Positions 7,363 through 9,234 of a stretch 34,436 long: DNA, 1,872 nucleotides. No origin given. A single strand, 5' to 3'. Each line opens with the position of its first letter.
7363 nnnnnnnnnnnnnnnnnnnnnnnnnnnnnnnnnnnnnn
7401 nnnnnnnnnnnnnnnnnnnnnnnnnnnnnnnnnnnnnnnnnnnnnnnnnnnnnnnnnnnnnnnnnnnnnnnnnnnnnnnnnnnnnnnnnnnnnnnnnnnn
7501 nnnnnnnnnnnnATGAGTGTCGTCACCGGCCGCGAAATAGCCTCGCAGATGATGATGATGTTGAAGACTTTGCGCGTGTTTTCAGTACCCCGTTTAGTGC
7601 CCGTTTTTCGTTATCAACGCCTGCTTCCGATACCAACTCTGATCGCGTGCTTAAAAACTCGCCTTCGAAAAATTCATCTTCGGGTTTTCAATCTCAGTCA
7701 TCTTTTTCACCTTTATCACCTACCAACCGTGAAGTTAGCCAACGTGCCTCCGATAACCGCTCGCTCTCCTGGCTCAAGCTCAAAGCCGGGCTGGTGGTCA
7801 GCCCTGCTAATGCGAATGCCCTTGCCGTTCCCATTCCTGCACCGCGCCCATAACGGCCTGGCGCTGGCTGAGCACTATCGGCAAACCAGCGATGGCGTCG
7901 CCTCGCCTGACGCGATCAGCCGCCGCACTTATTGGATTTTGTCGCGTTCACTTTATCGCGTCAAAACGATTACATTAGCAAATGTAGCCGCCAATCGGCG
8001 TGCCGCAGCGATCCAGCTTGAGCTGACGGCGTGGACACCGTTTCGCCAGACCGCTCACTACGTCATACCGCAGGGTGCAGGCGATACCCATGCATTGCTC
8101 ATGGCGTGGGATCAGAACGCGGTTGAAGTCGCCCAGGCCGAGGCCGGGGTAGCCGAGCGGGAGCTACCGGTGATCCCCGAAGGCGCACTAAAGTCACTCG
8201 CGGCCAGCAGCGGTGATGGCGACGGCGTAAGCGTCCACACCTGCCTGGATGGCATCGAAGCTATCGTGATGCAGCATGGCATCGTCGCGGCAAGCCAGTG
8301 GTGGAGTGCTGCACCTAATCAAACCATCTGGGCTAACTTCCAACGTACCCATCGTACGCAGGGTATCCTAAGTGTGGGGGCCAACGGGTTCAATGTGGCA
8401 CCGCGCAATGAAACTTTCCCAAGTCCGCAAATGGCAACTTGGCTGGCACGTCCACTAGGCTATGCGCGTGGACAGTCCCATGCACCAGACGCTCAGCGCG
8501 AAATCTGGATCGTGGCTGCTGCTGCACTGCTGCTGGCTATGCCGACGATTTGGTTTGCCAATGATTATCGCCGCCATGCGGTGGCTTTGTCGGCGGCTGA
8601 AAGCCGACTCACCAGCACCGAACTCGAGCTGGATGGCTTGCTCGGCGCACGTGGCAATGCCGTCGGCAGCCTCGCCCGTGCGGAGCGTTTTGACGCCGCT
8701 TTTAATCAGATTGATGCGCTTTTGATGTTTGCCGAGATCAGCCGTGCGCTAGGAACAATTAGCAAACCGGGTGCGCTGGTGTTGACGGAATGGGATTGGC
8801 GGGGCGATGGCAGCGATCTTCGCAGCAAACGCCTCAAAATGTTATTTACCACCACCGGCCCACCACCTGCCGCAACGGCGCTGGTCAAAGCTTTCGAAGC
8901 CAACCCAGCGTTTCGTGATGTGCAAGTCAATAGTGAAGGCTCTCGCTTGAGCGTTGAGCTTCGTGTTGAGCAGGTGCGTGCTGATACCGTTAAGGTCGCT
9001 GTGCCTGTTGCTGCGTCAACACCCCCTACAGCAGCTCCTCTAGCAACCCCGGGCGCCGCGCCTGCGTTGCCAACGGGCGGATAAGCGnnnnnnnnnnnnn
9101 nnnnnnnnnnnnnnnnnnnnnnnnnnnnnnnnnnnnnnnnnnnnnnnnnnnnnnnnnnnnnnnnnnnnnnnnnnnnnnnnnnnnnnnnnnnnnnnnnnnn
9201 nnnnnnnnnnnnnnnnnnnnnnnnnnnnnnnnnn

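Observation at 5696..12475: Orphan T2SS/type-IV-filament assembly module (J-like pseudopilin <-> K-L-M-C/P-liposecretin) lacking motor, platform, major pilin and peptidase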

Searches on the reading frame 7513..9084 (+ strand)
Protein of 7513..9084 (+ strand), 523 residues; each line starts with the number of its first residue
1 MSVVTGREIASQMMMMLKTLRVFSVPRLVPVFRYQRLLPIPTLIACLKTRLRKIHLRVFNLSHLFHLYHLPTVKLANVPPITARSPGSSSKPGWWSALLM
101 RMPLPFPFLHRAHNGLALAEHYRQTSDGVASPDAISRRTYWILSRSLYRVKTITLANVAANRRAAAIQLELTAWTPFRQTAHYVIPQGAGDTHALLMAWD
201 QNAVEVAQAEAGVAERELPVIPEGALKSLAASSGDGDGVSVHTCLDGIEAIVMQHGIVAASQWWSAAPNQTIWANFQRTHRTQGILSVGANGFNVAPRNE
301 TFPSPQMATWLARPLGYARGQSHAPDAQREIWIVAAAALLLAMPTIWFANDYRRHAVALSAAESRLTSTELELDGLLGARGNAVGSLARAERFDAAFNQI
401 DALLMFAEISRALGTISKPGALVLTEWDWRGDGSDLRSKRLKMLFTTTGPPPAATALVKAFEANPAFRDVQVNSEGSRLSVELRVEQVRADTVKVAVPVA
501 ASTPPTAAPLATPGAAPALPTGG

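Call 3: search_protein_families(library=pfam, proteins=[window:7513-9084:+], max_evalue=1)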
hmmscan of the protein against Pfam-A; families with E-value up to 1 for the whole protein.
window:7513-9084:+ (523 aa): 0 families

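Call 4: search_protein_families(library=ncbifam, proteins=[window:7513-9084:+], max_evalue=1)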
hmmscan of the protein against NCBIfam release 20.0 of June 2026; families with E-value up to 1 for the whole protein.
window:7513-9084:+ (523 aa): 0 families

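Call 10: find_homologous_proteins(query=window:7810-9084:+, max_evalue=0.001)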
Query window:7810-9084:+ (424 aa): 10 proteins with E <= 0.001 among 8000 candidates.
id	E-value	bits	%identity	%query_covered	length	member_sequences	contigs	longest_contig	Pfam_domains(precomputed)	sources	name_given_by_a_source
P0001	3.2e-276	934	100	100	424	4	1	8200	-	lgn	-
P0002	1.6e-194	665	76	96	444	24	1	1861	-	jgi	-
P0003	2.6e-168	578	71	90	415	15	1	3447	-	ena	-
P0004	5.4e-162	557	67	93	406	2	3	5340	-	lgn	-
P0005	3.1e-145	502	62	91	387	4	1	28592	-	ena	-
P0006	9.5e-143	494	57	98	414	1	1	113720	-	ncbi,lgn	-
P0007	1.3e-141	490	57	97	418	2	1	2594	-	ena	-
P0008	5.8e-141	488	72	77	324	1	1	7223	-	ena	-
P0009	7.4e-122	425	56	89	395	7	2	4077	-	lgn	-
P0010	5.2e-77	278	44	84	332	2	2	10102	-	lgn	-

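Call 11: find_encoding_contigs(protein=P0006, flank=10000, max_places=3)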
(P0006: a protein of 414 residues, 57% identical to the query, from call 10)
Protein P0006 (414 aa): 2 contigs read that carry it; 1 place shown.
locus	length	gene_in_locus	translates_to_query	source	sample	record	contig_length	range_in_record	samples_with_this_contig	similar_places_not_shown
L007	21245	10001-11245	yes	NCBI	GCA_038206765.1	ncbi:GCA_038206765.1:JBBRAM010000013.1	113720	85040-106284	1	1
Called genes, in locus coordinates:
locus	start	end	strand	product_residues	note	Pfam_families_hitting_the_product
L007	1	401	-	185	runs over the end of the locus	PF02190:LON_substr_bdg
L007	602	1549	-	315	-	PF03668:RapZ-like_N, PF22740:PapZ_C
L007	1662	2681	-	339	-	PF02603:Hpr_kinase_N, PF07475:Hpr_kinase_C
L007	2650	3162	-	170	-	PF00359:PTS_EIIA_2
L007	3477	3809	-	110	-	PF02482:Ribosomal_S30AE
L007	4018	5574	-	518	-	PF00309:Sigma54_AID, PF04963:Sigma54_CBD, PF04552:Sigma54_DBD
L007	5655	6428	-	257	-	PF00005:ABC_tran, PF12399:BCA_ABC_TP_C (weak)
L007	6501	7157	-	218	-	PF03968:LptD_N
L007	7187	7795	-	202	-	PF06835:LptC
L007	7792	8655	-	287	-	-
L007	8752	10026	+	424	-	PF21687:T2SSK_1st, PF03934:T2SSK (faint)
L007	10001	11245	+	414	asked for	-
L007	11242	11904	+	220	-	-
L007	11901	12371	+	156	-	-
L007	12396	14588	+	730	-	PF03958:Secretin_N, PF00263:Secretin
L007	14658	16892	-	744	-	PF11412:DsbD_N, PF02683:DsbD_TM, PF13098:Thioredoxin_2 (faint), PF13899:Thioredoxin_7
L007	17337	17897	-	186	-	-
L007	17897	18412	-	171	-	PF07963:N_methyl (weak)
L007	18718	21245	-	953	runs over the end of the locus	PF00989:PAS, PF08448:PAS_4, PF08448:PAS_4, PF08447:PAS_3, PF00989:PAS (weak), PF08448:PAS_4, PF00990:GGDEF, PF00563:EAL, +3 more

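Call 12: find_encoding_contigs(protein=P0005, flank=10000, max_places=3)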
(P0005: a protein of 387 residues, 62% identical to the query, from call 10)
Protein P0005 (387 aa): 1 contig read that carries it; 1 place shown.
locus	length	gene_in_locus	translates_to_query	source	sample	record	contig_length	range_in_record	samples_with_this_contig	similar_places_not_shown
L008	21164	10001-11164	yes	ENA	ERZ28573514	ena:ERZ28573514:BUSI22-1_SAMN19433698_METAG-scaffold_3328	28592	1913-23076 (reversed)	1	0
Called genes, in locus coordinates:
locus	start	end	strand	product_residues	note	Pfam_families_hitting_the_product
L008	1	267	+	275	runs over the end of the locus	PF03309:Pan_kinase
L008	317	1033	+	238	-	-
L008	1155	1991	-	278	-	PF03668:RapZ-like_N, PF22740:PapZ_C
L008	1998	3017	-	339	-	PF02603:Hpr_kinase_N, PF07475:Hpr_kinase_C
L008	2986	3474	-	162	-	PF00359:PTS_EIIA_2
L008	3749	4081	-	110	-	PF02482:Ribosomal_S30AE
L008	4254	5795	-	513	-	PF00309:Sigma54_AID, PF04963:Sigma54_CBD, PF04552:Sigma54_DBD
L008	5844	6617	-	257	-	PF00005:ABC_tran, PF12399:BCA_ABC_TP_C (weak)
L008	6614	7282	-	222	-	PF03968:LptD_N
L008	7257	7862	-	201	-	PF06835:LptC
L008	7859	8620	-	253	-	PF07963:N_methyl (weak)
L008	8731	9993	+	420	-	PF21687:T2SSK_1st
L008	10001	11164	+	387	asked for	-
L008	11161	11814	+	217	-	-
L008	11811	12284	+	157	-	-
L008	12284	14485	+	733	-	PF03958:Secretin_N, PF00263:Secretin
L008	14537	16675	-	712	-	PF11412:DsbD_N, PF02683:DsbD_TM, PF13899:Thioredoxin_7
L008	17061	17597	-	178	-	PF07963:N_methyl (weak)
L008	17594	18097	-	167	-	PF07963:N_methyl (weak)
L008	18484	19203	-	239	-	PF03544:TonB_C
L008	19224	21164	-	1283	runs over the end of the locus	?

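Call 13: find_encoding_contigs(protein=P0010, flank=10000, max_places=3)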
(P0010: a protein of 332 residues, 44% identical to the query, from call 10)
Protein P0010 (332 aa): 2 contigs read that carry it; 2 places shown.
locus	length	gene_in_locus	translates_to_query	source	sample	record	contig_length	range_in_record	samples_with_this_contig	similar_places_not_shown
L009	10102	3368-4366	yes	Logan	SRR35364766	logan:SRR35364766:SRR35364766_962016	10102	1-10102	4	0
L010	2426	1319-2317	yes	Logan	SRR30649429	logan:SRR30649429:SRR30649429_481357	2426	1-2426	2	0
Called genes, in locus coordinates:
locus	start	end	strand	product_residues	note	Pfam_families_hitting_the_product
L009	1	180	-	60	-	?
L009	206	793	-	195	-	PF03968:LptD_N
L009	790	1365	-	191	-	PF06835:LptC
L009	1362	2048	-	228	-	PF07963:N_methyl (weak)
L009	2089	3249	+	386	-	PF21687:T2SSK_1st, PF03934:T2SSK (weak)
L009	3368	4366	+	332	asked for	-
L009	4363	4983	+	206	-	-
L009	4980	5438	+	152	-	-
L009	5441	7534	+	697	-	PF21305:type_II_gspD_N0 (weak), PF03958:Secretin_N, PF00263:Secretin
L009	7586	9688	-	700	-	PF11412:DsbD_N, PF02683:DsbD_TM, PF13899:Thioredoxin_7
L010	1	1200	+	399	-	?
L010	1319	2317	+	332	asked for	-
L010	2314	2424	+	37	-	?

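Call 17: find_related_loci(query=A1, collection=genome_contigs, flank=10000)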
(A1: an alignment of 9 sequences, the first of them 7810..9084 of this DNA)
Query A1 (424 aa) in genome_contigs; peptide patterns used: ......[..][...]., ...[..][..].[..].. (x = any residue, [..] = any of these).
14 stretches matched a pattern; 4 encode a relative of the query (tblastn E <= 1e-3); 4 distinct loci.
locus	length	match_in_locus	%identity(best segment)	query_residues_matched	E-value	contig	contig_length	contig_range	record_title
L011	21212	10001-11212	75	13-421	0e+0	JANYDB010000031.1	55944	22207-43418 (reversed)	MAG: Burkholderiales bacterium isolate 336R_metabinner_38 336R_k141_2577439, whole genome shotgun sequence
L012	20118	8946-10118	67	12-406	5e-156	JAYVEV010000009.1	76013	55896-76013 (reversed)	MAG: Burkholderiales bacterium isolate GL36_UP_metabat_57 GL36_UP_metabat_57_8, whole genome shotgun sequence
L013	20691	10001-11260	55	7-417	5e-145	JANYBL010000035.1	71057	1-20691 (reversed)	MAG: Burkholderiales bacterium isolate GL140_5_metabat_97 GL140_5_k141_2120260, whole genome shotgun sequence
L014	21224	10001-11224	57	7-422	4e-154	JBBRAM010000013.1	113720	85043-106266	MAG: Burkholderiales bacterium isolate Co_metawrap_2294 Cmw_2294_k141_9919723_length_113720_cov_62.9956, whole genome sh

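Call 30: search_solved_structures(query=A1, max_evalue=10, show_alignments=2)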
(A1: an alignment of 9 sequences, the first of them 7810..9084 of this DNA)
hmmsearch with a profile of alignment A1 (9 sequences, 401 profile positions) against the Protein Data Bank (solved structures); distinct sequences matched with E-value up to 10: 0.

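Call 31: predict_structure(alignment_id=A1)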
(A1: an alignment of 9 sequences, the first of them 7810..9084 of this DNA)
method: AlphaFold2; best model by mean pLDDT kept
length: 424 residues; sequences in the alignment: 9
mean_pLDDT: 53.5   pTM: 0.32
mean pLDDT of the five models: 53.5, 50.2, 49.9, 47.2, 44.7
residues with pLDDT >= 90: 0; 70-90: 93; 50-70: 159; < 50: 172
segments of 3 or more residues with pLDDT < 50: 1-40, 134-137, 144-147, 157-159, 186-229, 267-301, 390-424
pLDDT, mean of each block of 10 residues (from residue 1): 31 30 34 33 62 75 64 75 63 67 69 56 56 51 51 52 57 66 50 34 40 26 35 58 53 60 54 36 31 38 60 68 72 61 80 78 81 83 73 30 29 31 33
secondary structure, 60 per line:
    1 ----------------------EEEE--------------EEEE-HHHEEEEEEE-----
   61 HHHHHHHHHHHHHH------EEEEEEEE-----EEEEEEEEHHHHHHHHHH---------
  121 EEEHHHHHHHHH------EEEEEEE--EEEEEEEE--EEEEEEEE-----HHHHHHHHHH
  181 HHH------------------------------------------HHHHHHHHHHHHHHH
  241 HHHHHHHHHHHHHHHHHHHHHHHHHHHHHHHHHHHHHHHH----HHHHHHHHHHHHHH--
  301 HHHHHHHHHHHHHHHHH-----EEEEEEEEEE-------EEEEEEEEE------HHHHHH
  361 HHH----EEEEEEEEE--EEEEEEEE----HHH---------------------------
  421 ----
elements in order: E23-26 E41-44 E49-55 H61-74 E81-88 E94-101 H102-111 E121-123 H124-132 E139-145 E148-155 E158-165 H171-183 H226-280 H285-298 H301-317 E323-332 E340-348 H355-363 E368-376 E379-386

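Call 32: search_protein_representatives(alignment_id=A1)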
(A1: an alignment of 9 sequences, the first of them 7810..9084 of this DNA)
Query: 9 sequences, 401 profile positions. Proteins with E-value up to 0.001 (for the whole library): 609; up to 1e-10: 340; up to 1e-30: 39. The best 150 are listed.
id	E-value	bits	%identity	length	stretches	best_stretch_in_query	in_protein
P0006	5.2e-217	736.6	-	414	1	1-401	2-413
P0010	1.5e-153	527.6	-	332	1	45-391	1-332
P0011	1.1e-124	432.5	-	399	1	8-397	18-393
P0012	8.5e-98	344.0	-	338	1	54-392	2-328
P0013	9.2e-93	327.4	-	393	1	14-375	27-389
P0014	1.5e-85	303.7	-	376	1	10-382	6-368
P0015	1.9e-84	300.1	-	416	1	14-391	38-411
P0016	1.7e-76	273.9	-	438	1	5-388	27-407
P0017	2.9e-69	250.0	-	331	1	57-385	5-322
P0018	9.9e-65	235.1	-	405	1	12-382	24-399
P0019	1.2e-64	234.9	-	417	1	10-397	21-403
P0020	1.2e-62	228.3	-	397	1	8-391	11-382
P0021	1.7e-61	224.5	-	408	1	11-374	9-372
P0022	2.9e-50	187.5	-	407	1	15-392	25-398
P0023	3.9e-49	183.8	-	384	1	16-373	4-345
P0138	1.2e-20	90.0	-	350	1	18-370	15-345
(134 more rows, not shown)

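Call 34: search_protein_families(library=pfam, alignment_id=A3, max_evalue=0.01)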
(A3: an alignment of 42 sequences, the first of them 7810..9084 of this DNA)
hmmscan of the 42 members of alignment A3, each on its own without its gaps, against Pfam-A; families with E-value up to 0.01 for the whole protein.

A. member 1, window:7810-9084:+ (424 aa): 0 families

B. families by the number of members that match (of 42 scanned): 1 family
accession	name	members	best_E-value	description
PF00218.27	IGPS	1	0.0012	Indole-3-glycerol phosphate synthase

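Call 35: search_solved_structures(query=A3, max_evalue=10, show_alignments=2)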
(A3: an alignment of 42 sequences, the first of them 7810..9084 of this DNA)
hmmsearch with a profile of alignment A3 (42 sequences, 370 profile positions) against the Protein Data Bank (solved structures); distinct sequences matched with E-value up to 10: 2.
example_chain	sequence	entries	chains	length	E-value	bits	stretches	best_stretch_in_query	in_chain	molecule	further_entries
5gg5_A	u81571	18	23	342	0.55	12.2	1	198-271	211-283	Hydrolase, NUDIX family protein | NUDIX family protein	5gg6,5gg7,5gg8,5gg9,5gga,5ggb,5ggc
6otn_A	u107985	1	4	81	0.95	11.4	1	224-267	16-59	Tropomyosin alpha-3 chain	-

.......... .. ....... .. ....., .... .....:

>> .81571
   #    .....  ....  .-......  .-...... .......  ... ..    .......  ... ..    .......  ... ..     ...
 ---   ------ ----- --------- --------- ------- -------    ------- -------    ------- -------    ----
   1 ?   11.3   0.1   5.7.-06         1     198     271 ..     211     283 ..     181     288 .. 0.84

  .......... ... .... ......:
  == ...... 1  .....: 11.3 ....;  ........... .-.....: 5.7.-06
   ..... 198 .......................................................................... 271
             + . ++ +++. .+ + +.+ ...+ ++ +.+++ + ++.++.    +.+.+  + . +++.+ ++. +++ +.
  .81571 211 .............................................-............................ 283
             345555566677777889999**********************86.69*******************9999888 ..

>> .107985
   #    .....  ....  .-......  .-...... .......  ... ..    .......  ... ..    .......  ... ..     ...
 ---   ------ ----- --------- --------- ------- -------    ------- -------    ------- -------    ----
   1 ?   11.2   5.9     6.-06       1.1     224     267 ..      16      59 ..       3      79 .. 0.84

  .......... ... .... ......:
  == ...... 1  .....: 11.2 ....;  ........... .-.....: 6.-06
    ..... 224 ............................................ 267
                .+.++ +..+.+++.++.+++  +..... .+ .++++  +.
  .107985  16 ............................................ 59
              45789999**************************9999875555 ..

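Call 36: find_homologous_proteins(query=A3, max_evalue=0.00001)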
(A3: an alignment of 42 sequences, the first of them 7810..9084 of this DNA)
Query A3 (42 sequences) (424 aa, profile of the alignment): 13 proteins with E <= 0.00001 among 8000 candidates.
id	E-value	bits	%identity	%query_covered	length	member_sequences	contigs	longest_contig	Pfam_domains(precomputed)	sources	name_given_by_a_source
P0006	2.3e-110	387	57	98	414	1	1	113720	-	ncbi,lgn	-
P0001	5.6e-110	386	100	100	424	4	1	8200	-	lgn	-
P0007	3.5e-107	377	57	97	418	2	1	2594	-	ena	-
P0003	1.8e-106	374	71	90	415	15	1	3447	-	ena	-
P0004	4.2e-105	370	67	93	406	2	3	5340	-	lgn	-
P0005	6.2e-105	369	62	91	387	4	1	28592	-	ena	-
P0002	8.3e-105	369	76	96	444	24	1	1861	-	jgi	-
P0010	1.5e-102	361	44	84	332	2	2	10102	-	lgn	-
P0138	2.1e-99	351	24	86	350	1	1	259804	-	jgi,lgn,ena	-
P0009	2.9e-98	347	56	89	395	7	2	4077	-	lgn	-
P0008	3.1e-74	268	72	77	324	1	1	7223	-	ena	-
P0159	3.1e-67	245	24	86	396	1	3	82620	-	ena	-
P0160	6.1e-59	218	25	82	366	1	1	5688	-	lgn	-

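Call 37: find_encoding_contigs(protein=P0138, flank=10000, max_places=2)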
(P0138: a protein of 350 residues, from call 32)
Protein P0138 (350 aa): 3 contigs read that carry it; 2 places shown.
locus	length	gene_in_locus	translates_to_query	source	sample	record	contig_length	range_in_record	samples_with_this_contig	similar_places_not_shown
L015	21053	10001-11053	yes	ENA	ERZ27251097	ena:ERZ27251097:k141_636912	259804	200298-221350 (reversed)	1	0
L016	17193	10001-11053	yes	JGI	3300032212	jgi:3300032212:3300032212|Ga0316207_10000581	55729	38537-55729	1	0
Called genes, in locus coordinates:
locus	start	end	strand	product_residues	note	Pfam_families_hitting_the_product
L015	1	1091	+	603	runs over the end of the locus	PF20975:DGCcoil, PF00990:GGDEF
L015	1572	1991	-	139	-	PF20134:DUF6524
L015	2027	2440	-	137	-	-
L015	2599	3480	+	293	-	PF04018:VCA0040-like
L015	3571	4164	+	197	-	PF03938:OmpH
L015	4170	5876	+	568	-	PF00437:T2SSE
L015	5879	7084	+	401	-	PF28597:T2SSF_N, PF00482:T2SSF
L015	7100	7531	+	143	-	PF07963:N_methyl, PF08334:T2SSG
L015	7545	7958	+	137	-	PF07963:N_methyl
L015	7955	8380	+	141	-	PF07963:N_methyl (weak)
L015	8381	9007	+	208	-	PF07963:N_methyl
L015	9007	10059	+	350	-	PF21687:T2SSK_1st, PF03934:T2SSK (weak)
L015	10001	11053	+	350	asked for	-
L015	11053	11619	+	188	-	-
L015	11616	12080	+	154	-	-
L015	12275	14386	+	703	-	PF03958:Secretin_N, PF00263:Secretin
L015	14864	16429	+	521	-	-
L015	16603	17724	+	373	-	PF01370:Epimerase, PF16363:GDP_Man_Dehyd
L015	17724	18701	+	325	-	PF04321:RmlD_sub_bind, PF01370:Epimerase, PF16363:GDP_Man_Dehyd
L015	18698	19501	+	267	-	PF01061:ABC2_membrane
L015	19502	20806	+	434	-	PF00005:ABC_tran, PF14524:Wzt_C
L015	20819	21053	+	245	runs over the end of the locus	PF00685:Sulfotransfer_1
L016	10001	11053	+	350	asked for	-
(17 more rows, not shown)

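Call 38: find_encoding_contigs(protein=P0159, flank=10000, max_places=2)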
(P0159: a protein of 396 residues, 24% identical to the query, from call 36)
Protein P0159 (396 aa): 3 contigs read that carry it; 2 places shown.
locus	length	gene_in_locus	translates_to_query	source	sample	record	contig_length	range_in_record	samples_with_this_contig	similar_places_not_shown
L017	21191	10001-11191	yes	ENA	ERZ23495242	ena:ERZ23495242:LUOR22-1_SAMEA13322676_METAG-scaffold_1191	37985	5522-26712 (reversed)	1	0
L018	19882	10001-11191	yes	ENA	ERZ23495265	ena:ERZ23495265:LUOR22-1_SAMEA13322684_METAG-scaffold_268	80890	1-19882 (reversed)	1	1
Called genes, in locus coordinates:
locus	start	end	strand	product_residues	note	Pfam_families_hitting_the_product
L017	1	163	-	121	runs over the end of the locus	PF00034:Cytochrom_C (weak), PF13442:Cytochrome_CBB3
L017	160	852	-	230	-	PF00795:CN_hydrolase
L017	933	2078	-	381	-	PF00155:Aminotran_1_2, PF00266:Aminotran_5, PF01053:Cys_Met_Meta_PP, PF01041:DegT_DnrJ_EryC1 (weak)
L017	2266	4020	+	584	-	PF00437:T2SSE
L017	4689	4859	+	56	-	-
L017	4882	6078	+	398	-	PF28597:T2SSF_N, PF00482:T2SSF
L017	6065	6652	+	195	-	PF07963:N_methyl, PF08334:T2SSG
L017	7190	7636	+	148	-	-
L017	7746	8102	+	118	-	-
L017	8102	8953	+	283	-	-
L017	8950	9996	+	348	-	PF21687:T2SSK_1st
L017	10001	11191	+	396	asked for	-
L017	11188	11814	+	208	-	-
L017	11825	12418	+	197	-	-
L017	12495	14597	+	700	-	PF03958:Secretin_N (weak), PF00263:Secretin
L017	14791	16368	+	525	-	-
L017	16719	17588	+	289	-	PF05050:Methyltransf_21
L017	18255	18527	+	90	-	PF03466:LysR_substrate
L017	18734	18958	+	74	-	PF03466:LysR_substrate (weak)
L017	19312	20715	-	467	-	PF01554:MatE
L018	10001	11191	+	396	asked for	-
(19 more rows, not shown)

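Call 43: list_cluster_members(proteins=[P0011, P0013, P0014, P0015, P0016, P0018, P0019, P0020, P0021, P0022])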
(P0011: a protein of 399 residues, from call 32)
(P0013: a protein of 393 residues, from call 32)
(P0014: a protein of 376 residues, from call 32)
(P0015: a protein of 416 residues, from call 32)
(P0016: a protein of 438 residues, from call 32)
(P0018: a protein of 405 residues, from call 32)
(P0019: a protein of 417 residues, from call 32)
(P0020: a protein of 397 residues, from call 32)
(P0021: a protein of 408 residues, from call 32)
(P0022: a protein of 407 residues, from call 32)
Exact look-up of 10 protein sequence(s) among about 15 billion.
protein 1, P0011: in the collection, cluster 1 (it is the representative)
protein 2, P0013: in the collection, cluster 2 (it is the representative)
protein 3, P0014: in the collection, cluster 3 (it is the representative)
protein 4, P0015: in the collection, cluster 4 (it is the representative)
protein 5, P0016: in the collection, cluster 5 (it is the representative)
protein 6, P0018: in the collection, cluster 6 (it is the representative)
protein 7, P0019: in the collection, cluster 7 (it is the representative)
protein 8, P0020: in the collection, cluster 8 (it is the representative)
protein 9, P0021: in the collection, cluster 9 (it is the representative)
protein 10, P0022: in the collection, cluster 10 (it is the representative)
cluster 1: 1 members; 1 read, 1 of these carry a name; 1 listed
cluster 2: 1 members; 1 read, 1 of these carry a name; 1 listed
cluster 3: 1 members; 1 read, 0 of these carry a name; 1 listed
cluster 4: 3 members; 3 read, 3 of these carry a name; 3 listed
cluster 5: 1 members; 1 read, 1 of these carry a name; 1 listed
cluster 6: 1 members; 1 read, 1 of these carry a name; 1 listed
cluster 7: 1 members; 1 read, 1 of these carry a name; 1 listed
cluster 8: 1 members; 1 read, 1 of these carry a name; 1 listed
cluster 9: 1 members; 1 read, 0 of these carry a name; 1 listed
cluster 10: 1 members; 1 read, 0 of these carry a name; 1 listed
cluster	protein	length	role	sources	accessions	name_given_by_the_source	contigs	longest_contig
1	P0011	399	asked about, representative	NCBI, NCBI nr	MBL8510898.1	MAG: hypothetical protein JNM52_04560 [Betaproteobacteria bacterium] | hypothetical protein [Betaproteobacteria bacterium]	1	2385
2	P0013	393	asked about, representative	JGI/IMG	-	hypothetical protein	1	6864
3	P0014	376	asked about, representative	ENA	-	-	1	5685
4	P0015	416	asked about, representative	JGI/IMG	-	hypothetical protein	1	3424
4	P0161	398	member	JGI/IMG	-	hypothetical protein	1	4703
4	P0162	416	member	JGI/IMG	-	hypothetical protein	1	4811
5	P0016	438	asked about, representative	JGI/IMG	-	hypothetical protein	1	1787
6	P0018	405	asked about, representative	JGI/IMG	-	hypothetical protein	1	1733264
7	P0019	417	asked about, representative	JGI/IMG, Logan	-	hypothetical protein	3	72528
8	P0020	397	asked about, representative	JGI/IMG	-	hypothetical protein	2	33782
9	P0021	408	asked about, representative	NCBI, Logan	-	-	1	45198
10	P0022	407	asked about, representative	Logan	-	-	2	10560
